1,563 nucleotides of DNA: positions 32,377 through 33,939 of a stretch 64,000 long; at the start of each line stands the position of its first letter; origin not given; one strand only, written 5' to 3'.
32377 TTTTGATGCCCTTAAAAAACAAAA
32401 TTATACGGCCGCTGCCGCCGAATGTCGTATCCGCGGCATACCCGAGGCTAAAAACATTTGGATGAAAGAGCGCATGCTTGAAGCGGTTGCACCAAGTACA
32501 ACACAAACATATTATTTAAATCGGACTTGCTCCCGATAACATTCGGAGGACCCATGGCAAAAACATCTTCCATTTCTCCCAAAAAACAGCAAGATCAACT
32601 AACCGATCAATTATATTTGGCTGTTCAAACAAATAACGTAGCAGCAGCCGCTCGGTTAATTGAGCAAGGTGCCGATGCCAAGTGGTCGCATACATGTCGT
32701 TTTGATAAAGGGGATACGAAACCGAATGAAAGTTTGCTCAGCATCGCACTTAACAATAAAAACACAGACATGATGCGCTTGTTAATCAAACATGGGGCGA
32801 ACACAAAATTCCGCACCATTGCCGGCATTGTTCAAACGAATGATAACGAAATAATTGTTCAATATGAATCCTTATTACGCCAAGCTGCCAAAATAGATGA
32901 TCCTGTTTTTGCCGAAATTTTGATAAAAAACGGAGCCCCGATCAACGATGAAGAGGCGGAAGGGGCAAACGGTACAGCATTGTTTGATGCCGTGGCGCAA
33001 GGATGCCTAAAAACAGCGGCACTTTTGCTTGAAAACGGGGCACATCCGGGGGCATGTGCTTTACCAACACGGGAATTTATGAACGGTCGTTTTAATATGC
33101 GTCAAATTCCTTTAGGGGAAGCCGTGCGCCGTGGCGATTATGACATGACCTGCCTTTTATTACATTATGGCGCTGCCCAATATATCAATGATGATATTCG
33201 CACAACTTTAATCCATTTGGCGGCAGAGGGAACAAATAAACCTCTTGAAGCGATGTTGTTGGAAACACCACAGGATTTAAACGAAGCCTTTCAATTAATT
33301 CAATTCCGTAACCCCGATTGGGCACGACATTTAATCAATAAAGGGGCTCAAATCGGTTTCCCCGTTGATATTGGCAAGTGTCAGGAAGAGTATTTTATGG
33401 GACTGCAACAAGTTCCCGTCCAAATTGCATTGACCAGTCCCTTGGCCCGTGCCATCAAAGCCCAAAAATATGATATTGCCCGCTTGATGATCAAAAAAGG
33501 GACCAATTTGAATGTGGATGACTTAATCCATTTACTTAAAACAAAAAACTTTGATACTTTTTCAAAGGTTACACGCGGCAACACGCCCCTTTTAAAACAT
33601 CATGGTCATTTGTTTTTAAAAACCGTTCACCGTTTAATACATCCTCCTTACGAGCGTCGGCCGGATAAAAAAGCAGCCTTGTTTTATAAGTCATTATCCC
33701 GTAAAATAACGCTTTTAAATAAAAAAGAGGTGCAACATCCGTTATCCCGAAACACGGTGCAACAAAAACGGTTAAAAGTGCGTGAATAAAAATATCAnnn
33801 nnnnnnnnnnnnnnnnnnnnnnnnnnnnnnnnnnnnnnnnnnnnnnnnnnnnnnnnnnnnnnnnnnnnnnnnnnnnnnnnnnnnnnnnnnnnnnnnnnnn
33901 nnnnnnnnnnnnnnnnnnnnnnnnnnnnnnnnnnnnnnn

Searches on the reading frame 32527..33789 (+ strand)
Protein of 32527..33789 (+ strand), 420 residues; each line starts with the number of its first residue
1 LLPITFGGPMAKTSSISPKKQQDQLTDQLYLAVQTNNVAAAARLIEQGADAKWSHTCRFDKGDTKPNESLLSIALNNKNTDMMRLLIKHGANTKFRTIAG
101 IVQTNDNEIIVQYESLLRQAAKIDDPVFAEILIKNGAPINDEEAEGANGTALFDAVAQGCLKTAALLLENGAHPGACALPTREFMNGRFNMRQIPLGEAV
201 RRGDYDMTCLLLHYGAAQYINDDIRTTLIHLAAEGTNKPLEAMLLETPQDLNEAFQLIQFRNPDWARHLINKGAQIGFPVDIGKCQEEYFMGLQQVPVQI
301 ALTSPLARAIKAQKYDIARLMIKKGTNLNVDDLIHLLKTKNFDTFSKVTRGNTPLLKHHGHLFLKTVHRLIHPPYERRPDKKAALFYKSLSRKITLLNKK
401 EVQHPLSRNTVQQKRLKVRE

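Call 25: search_protein_families(library=pfam, proteins=[window:32527-33789:+], max_evalue=0.001)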
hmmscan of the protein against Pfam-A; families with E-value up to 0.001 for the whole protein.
window:32527-33789:+ (420 aa): 5 families
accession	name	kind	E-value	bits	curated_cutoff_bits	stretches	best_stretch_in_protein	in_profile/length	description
PF12796.13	Ank_2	-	6.6e-17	62.3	27.3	1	113-174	29-86/90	Ankyrin repeats (3 copies)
PF00023.36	Ank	-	1.8e-15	56.6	21.1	0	70-93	5-28/33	Ankyrin repeat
PF13606.12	Ank_3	-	5.3e-14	51.2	22.3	0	67-92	2-27/30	Ankyrin repeat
PF13637.12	Ank_4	-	2.4e-09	37.7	22.7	1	152-212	1-50/50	Ankyrin repeats (many copies)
PF13857.12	Ank_5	-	1.7e-08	35.1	27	0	69-94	18-43/56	Ankyrin repeats (many copies)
